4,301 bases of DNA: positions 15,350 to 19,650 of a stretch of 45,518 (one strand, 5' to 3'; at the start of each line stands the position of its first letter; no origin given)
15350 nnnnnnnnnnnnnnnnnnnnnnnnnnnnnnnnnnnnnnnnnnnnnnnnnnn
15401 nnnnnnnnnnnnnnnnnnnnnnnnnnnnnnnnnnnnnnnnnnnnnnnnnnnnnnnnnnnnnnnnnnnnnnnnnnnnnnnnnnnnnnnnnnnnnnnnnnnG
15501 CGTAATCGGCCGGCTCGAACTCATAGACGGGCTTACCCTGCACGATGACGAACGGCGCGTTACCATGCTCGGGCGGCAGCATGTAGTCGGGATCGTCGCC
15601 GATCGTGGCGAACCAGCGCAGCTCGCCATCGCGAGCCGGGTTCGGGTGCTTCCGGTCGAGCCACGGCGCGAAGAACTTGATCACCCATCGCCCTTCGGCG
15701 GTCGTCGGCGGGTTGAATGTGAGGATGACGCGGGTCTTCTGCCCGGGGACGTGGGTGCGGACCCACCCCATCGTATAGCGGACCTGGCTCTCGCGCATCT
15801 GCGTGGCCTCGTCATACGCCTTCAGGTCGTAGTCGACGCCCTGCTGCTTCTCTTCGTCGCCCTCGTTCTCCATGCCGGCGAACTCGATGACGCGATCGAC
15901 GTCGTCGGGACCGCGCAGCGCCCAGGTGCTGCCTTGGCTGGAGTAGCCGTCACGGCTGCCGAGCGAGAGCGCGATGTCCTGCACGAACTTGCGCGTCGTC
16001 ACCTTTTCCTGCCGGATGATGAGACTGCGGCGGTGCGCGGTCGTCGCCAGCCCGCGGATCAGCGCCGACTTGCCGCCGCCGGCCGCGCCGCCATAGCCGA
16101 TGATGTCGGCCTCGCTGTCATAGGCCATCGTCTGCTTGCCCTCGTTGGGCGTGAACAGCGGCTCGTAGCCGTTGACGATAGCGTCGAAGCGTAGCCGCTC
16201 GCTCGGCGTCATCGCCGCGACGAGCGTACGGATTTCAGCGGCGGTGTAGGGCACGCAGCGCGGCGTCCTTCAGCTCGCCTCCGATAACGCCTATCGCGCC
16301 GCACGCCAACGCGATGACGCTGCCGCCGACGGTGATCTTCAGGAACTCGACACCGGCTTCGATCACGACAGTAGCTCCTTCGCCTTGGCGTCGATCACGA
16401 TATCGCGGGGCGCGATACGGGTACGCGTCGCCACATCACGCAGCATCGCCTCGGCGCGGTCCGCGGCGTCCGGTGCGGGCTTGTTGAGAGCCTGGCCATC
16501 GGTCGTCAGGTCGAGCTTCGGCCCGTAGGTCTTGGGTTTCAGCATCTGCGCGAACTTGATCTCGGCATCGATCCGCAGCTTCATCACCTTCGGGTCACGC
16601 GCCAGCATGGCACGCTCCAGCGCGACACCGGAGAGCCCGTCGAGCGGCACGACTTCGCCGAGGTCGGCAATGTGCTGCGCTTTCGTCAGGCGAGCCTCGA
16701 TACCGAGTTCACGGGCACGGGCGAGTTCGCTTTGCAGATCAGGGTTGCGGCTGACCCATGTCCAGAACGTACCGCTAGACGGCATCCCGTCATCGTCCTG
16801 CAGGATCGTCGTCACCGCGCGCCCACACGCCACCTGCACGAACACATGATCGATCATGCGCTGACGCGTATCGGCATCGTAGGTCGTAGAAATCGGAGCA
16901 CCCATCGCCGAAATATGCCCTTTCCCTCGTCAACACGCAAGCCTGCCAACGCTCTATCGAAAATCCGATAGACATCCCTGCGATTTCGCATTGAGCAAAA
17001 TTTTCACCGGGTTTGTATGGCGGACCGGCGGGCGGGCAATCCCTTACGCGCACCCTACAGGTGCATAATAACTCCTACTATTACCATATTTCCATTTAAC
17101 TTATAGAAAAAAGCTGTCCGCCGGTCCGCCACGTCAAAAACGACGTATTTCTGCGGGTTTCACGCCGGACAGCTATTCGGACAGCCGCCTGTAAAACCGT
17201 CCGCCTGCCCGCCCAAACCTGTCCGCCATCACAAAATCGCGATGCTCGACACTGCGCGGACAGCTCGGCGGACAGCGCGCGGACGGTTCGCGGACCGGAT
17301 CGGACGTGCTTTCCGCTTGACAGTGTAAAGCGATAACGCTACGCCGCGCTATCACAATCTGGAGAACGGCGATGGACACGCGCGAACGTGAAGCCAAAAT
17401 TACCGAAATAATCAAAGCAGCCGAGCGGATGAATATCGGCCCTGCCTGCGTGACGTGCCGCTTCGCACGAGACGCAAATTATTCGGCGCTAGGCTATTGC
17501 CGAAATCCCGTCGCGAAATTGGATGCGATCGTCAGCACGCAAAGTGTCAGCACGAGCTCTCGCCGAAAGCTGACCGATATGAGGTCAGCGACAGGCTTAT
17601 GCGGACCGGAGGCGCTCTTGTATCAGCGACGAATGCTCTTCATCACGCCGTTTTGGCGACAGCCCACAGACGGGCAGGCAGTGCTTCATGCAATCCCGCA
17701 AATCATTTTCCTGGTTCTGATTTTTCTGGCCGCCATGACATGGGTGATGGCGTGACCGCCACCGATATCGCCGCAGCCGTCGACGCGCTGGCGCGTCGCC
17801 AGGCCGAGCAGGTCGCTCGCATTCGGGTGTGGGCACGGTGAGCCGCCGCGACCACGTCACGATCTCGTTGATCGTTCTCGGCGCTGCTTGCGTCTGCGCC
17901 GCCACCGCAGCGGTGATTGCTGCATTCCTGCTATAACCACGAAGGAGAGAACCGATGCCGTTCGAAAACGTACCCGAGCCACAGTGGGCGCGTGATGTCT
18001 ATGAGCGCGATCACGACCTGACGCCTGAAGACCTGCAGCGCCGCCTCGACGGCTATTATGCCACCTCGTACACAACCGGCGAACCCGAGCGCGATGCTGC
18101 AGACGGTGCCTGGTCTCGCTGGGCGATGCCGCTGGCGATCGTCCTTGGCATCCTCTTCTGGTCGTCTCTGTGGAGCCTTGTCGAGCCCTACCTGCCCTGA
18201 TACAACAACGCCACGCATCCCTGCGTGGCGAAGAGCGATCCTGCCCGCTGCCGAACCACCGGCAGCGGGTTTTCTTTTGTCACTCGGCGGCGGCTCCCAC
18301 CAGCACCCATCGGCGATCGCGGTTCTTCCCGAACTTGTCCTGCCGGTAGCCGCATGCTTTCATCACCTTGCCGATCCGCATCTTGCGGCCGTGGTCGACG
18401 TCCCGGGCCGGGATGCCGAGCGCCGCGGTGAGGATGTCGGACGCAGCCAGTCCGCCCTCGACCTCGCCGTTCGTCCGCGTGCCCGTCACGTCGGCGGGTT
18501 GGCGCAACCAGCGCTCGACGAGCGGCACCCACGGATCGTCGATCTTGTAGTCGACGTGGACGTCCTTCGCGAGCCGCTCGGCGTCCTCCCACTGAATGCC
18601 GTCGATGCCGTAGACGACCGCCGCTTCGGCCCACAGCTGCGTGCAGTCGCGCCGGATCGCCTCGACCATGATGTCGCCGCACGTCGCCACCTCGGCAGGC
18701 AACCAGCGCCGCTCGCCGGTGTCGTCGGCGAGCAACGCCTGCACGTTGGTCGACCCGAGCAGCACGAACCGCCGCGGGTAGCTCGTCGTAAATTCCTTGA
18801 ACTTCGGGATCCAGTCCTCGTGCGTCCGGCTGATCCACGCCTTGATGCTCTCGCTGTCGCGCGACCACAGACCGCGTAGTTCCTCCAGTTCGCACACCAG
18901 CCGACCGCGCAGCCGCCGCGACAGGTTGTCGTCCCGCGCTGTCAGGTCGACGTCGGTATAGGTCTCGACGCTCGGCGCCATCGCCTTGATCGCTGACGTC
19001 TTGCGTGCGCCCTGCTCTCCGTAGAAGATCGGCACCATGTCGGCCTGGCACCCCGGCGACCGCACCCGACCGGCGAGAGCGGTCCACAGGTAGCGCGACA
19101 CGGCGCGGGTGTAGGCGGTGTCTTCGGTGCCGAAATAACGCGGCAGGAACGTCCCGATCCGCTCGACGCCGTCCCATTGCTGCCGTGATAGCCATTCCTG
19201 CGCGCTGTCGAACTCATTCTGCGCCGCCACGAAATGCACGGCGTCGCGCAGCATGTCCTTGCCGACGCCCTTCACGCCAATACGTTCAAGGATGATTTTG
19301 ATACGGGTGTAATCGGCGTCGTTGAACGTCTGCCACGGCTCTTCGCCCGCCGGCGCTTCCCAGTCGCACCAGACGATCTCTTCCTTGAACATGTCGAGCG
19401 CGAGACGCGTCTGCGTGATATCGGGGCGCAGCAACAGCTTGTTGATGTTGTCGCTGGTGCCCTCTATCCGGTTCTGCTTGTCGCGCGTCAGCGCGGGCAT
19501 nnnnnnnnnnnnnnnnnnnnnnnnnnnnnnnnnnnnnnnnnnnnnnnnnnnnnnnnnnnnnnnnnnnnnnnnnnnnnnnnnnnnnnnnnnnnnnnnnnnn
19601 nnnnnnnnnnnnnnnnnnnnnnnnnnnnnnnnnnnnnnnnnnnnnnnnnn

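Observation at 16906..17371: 466-bp non-coding hub: about 12 CGGAC-core iterons, an AT-rich tract and an inverted repeat between terS and the rightward cassette (candidate ori and/or pac region)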

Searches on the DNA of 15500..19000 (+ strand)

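Call 6: search_dna_similar(query=window:15500-19000:+, collection=phages, mode=distant, max_rows=30)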
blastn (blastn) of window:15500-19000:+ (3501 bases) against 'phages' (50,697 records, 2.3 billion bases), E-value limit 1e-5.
Records with a match: 12; places in all: 16; records where one place covers at least 80% of the query: 0.
Best place of each record, by identity: 60-80% 12.
By first word of the organism name: Bordetella 5; Caulobacter 4; Limnohabitans 1; Phage 1; Acidovorax 1.
By host as written in the record: - 4; Caulobacter vibrioides CB15 3; Bordetella bronchiseptica 2; Caulobacter vibrioides 1; Limnohabitans sp. DCL3 1; Acidovorax citrulli 1.
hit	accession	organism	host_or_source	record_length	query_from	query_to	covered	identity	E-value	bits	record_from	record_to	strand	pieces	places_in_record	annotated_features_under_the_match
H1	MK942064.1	Caulobacter phage Jess A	Caulobacter vibrioides CB15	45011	102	3412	15%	71.9%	2e-16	258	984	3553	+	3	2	terminase large subunit | DNA primase | terminase small subunit | hypothetical protein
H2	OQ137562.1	Caulobacter phage RapA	Caulobacter vibrioides CB15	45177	102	3412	15%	71.9%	2e-16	258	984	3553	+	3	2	RapA_gp001c: terminase large subunit | RapA_gp004c: DNA primase | RapA_gp002c: terminase small subunit | RapA_gp003c: hypothetical protein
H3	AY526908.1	Bordetella phage BMP-1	-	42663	114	636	15%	66.4%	6e-23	116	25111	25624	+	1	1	none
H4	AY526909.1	Bordetella phage BIP-1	-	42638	114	636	15%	66.4%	6e-23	116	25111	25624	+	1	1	none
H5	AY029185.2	Bordetella phage BPP-1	-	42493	114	636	15%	66.4%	6e-23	116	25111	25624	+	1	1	bbp25: Bbp25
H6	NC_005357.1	Bordetella phage BPP-1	Bordetella bronchiseptica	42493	114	636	15%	66.4%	6e-23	116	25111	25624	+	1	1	terminase family protein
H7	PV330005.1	Bordetella phage vB_BbrP_003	Bordetella bronchiseptica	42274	114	636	15%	66.4%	6e-23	116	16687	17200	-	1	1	terminase large subunit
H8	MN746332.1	Caulobacter phage SR18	Caulobacter vibrioides CB15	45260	102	3412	13%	74.0%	2e-16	269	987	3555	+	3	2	repeat_region | terminase large subunit | DNA primase ATPase | terminase small subunit | hypothetical protein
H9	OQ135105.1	Caulobacter phage BL94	Caulobacter vibrioides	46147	102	3412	13%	73.8%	2e-16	265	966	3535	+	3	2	BL94_gp001c: terminase large subunit | BL94_gp004c: DNA primase | BL94_gp002c: terminase small subunit | BL94_gp003c: hypothetical protein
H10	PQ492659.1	Limnohabitans phage DC33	Limnohabitans sp. DCL3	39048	98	636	9%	73.7%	5e-24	197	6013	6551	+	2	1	hypothetical protein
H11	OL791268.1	Phage zth2-2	-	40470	105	362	7%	67.3%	8e-9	70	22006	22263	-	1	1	record has no annotation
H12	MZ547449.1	Acidovorax phage ACF1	Acidovorax citrulli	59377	3199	3348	4%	72.2%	5e-11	77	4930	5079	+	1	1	DNA primase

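Call 9: get_annotated_region(hit=H8, flank=3000)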
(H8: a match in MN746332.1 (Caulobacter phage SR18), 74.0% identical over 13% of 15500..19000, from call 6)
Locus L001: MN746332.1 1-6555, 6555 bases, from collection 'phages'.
description: Caulobacter phage SR18, complete genome.
organism: Caulobacter phage SR18 (NCBI taxid 2759119)
taxonomy: Viruses; Duplodnaviria; Heunggongvirae; Uroviricota; Caudoviricetes; Rauchvirus
host: Caulobacter vibrioides CB15; source: -; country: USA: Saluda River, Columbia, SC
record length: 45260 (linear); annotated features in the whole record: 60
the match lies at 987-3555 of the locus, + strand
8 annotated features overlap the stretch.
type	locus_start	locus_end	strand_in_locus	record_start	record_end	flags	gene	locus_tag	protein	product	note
repeat_region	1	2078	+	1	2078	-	-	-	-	-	-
CDS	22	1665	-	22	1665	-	-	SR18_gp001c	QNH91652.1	terminase large subunit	-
CDS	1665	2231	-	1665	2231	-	-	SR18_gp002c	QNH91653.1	terminase small subunit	-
CDS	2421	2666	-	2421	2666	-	-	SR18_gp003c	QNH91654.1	hypothetical protein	-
CDS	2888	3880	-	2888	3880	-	-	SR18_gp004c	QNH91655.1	DNA primase ATPase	-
CDS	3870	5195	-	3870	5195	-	-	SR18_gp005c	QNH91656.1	DNA primase replication protein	-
CDS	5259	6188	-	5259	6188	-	-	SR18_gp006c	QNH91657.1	hypothetical protein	-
CDS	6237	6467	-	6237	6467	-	-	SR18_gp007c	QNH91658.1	hypothetical protein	-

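Call 10: get_annotated_region(hit=H6, flank=4000)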
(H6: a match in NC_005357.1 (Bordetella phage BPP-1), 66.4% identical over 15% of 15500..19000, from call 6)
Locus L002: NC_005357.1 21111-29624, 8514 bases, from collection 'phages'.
description: Bordetella phage BPP-1, complete genome.
organism: Bordetella phage BPP-1 (NCBI taxid 2885909)
taxonomy: Viruses; Duplodnaviria; Heunggongvirae; Uroviricota; Caudoviricetes; Rauchvirus; Rauchvirus BPP1
host: Bordetella bronchiseptica; source: -; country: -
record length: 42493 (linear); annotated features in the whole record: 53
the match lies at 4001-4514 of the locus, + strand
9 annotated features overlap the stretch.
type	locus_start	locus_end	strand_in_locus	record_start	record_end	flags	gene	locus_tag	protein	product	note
CDS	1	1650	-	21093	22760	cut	-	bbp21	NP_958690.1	head-tail adaptor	-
CDS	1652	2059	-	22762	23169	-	-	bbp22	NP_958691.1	hypothetical protein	-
CDS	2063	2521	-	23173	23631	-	-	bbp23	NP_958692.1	short tail fiber protein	-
CDS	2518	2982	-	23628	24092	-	-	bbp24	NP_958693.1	GNAT family N-acetyltransferase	-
CDS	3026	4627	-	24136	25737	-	-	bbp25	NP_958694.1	terminase family protein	-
CDS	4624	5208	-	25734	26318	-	-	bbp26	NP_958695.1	terminase small subunit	-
CDS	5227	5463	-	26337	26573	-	-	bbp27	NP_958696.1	endonuclease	-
CDS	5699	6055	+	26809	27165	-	-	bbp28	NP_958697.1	hypothetical protein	-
CDS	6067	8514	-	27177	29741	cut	-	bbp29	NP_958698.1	DNA primase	-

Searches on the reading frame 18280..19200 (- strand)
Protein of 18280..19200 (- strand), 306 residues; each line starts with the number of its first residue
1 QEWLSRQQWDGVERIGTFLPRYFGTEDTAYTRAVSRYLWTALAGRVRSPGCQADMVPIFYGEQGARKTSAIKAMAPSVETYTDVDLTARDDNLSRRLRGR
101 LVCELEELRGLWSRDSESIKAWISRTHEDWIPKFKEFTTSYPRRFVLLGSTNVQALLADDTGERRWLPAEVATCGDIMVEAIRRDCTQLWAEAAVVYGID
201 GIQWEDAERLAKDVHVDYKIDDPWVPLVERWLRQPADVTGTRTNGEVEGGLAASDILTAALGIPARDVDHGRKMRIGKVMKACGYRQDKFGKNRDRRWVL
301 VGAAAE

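Call 73: find_homologous_proteins(query=window:18280-19200:-, max_evalue=0.00001)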
Query window:18280-19200:- (306 aa): 91 proteins with E <= 0.00001 among 8000 candidates.
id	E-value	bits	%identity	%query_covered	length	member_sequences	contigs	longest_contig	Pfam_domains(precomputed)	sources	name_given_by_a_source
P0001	6.1e-102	359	54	98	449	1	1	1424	PF05272.18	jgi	-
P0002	4.2e-88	314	52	93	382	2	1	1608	PF05272.18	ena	-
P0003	1.4e-86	309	47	95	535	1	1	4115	PF05272.18,PF08707.17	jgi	jgi:predicted P-loop ATPase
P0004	1.5e-85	306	49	93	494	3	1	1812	PF05272.18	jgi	-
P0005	1.9e-85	305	50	98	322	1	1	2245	PF19263.6,PF05272.18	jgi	jgi:predicted P-loop ATPase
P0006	3.2e-85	305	49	97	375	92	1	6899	PF19263.6,PF05272.18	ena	-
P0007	1.2e-83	299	49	93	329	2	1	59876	PF19263.6,PF05272.18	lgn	-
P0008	3.4e-83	298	45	98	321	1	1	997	PF05272.18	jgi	jgi:predicted P-loop ATPase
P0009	1.1e-82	296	49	97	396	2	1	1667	PF05272.18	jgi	jgi:predicted P-loop ATPase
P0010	1.7e-82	296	49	95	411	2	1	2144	PF05272.18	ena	-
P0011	2.1e-82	295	49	93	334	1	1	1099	PF05272.18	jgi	jgi:predicted P-loop ATPase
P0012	4.7e-82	294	51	98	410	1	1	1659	PF19263.6,PF05272.18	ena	-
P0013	6.0e-82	294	49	89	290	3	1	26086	PF05272.18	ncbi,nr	ncbi:MAG: putative P-loop ATPase [Candidatus Accumulibacter sp. BA-94]|nr:MAG: putative P-loop ATPas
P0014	7.6e-82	293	49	94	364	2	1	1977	PF05272.18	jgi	jgi:predicted P-loop ATPase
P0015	1.6e-81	292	51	91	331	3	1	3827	PF05272.18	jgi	jgi:predicted P-loop ATPase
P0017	3.4e-79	285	47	93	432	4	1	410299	PF19263.6,PF05272.18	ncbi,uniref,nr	ncbi:ATPase [Xenorhabdus hominickii]|uniref:ATPase n=1 Tax=Xenorhabdus hominickii TaxID=351679 RepID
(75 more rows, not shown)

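Call 77: find_encoding_contigs(protein=P0017, flank=4000, max_places=2)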
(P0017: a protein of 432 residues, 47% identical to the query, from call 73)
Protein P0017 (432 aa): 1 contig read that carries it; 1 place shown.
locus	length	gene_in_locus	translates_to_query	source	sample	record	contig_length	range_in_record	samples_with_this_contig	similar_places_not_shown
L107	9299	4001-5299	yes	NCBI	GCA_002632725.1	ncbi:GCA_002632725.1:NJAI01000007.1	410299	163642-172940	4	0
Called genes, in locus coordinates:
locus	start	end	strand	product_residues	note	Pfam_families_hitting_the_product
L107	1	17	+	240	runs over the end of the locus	PF11195:Tad2-like, PF25136:DUF7823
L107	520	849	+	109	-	PF05106:Phage_holin_3_1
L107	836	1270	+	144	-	PF00959:Phage_lysozyme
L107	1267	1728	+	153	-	PF03245:Phage_lysis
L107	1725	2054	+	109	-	-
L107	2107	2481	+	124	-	-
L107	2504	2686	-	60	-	-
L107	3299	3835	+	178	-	-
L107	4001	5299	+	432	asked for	PF05272:VapE-like_dom, PF19263:DUF5906 (weak)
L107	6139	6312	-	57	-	-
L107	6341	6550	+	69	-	PF25670:Phage_tail_C_2 (weak)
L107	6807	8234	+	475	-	-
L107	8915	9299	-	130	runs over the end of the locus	PF06836:DUF1240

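Call 78: find_encoding_contigs(protein=P0007, flank=4000, max_places=2)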
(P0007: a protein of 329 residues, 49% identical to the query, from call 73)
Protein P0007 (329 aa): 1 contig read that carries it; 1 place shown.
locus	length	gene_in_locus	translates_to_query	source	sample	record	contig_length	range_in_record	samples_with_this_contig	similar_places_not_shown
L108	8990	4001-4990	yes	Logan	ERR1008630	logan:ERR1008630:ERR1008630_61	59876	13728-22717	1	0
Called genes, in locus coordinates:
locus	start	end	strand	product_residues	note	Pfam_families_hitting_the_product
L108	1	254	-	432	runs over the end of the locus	PF10926:DUF2800, PF12705:PDDEXK_1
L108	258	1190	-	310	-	-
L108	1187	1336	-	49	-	-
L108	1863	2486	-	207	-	PF01381:HTH_3, PF12844:HTH_19, PF13560:HTH_31, PF00717:Peptidase_S24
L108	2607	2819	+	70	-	PF13560:HTH_31, PF12844:HTH_19, PF01381:HTH_3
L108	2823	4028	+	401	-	PF09250:Prim-Pol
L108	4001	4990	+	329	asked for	PF05272:VapE-like_dom, PF19263:DUF5906 (weak)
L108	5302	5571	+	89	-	-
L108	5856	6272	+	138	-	-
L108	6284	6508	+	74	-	-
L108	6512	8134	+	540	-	PF12236:Head-tail_con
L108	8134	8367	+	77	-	PF25181:Phage_Bbp19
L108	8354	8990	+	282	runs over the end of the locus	-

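Call 88: predict_structure(alignment_id=A4)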
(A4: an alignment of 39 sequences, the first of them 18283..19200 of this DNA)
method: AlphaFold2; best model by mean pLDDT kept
length: 306 residues; sequences in the alignment: 39
mean_pLDDT: 90.9   pTM: 0.83
mean pLDDT of the five models: 90.9, 90.5, 90.0, 89.2, 88.1
residues with pLDDT >= 90: 229; 70-90: 58; 50-70: 11; < 50: 8
segments of 3 or more residues with pLDDT < 50: 240-242, 304-306
pLDDT, mean of each block of 10 residues (from residue 1): 93 98 97 99 98 97 95 98 93 94 89 87 95 91 97 88 89 88 98 98 98 92 88 70 58 93 95 94 90 86 57
secondary structure, 60 per line:
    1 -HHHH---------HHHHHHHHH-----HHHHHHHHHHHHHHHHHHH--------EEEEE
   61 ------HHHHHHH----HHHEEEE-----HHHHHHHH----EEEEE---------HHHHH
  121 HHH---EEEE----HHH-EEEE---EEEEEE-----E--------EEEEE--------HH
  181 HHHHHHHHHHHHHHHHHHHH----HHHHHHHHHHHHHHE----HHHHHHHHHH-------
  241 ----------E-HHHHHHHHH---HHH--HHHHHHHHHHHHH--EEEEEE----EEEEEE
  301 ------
elements in order: H2-5 H15-23 H29-47 E56-60 H67-73 E81-84 H90-97 E102-106 H116-123 E127-130 E139-142 E146-151 E166-170 H179-200 H205-218 H224-233 H253-261 H270-282 E285-290 E295-300

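Call 91: fold_search(model_id=the predicted structure, library=pdb)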
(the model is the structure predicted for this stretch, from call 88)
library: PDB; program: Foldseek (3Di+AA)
matches with E <= 10: 1071; with E <= 0.001: 218
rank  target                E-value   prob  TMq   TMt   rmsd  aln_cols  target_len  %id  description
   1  7pds_C                2.8e-20  1.00  0.75  0.53   5.1       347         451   21  The structure of PriRep1 with dsDNA (released 2022-07-13)
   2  7pds_B                3.8e-20  1.00  0.75  0.54   5.2       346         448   21  The structure of PriRep1 with dsDNA (released 2022-07-13)
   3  7pds_A                4.3e-20  1.00  0.77  0.54   4.8       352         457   20  The structure of PriRep1 with dsDNA (released 2022-07-13)
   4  7pds_D                1.5e-19  1.00  0.73  0.52   4.9       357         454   20  The structure of PriRep1 with dsDNA (released 2022-07-13)
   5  7pds_E                5.5e-19  1.00  0.74  0.53   5.2       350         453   21  The structure of PriRep1 with dsDNA (released 2022-07-13)
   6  7pds_F                8.0e-18  1.00  0.75  0.53   4.9       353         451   22  The structure of PriRep1 with dsDNA (released 2022-07-13)
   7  6k9c_B                1.4e-08  1.00  0.59  0.46   6.6       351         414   13  The apo structure of NrS-1 C terminal region (305-718) (released 2020-04-08)
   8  6k9c_A                2.5e-08  1.00  0.47  0.37   5.8       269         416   13  The apo structure of NrS-1 C terminal region (305-718) (released 2020-04-08)
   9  6k9e_B                5.7e-08  1.00  0.54  0.44   6.6       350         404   13  The A form apo structure of NrS-1 C terminal region-CTR(305-718) (released 2020-06-17)
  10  6k9e_C                1.2e-07  1.00  0.55  0.44   6.6       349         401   13  The A form apo structure of NrS-1 C terminal region-CTR(305-718) (released 2020-06-17)
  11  6k9e_A                2.2e-07  1.00  0.54  0.44   6.6       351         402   13  The A form apo structure of NrS-1 C terminal region-CTR(305-718) (released 2020-06-17)
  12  6lrb_C                4.5e-07  1.00  0.53  0.42   7.4       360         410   13  The A form apo structure of NrS-1 C terminal region-CTR (released 2020-04-08)
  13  6lrb_B                5.7e-07  1.00  0.53  0.43   7.0       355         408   14  The A form apo structure of NrS-1 C terminal region-CTR (released 2020-04-08)
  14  6lrb_D                6.1e-07  1.00  0.53  0.42   7.1       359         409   14  The A form apo structure of NrS-1 C terminal region-CTR (released 2020-04-08)
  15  6lrb_A                6.5e-07  1.00  0.55  0.44   7.0       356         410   14  The A form apo structure of NrS-1 C terminal region-CTR (released 2020-04-08)
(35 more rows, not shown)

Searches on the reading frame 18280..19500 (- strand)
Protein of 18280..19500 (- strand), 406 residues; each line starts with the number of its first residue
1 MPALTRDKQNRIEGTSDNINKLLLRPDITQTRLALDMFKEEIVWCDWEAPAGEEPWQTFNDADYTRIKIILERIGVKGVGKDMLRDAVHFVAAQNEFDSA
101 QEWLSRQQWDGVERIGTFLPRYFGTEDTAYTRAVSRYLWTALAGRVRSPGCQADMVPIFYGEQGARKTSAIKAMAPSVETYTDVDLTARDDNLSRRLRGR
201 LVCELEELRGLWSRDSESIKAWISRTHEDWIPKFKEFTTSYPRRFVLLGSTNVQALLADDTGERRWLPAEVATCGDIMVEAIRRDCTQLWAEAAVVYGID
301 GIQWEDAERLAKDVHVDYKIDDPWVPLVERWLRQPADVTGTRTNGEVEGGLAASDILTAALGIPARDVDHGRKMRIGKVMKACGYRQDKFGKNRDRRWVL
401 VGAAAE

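Call 57: find_related_loci(query=window:18280-19500:-, collection=viral_contigs, flank=4000)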
Query window:18280-19500:- (406 aa) in viral_contigs; peptide patterns used: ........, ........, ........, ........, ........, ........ (x = any residue, [..] = any of these).
16 stretches matched a pattern; 16 encode a relative of the query (tblastn E <= 1e-3); 16 distinct loci.
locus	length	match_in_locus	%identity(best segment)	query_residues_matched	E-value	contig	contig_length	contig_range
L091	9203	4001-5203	49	1-400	1e-111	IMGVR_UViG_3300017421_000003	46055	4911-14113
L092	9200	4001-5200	48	1-398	4e-109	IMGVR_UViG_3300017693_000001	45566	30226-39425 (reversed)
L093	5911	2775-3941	45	1-398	4e-108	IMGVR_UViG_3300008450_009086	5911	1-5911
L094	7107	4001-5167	45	1-398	5e-108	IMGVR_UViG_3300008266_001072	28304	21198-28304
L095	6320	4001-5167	45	1-398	5e-108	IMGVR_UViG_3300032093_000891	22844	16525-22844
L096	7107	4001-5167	45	1-398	5e-108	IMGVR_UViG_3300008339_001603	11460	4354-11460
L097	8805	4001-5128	45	1-387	1e-106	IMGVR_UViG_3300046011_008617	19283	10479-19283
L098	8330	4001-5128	45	1-387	1e-106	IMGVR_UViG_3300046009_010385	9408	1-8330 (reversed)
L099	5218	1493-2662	44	1-399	1e-105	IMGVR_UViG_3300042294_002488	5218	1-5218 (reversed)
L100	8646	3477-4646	44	1-399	4e-105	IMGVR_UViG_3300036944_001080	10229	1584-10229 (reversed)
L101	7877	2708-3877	44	1-399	4e-105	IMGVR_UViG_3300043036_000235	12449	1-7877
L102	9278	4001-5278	43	2-398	6e-98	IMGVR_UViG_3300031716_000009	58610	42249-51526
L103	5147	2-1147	41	4-397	9e-92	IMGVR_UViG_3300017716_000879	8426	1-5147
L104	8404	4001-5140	44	2-384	9e-88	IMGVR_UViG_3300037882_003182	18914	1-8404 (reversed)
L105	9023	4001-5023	41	32-385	6e-82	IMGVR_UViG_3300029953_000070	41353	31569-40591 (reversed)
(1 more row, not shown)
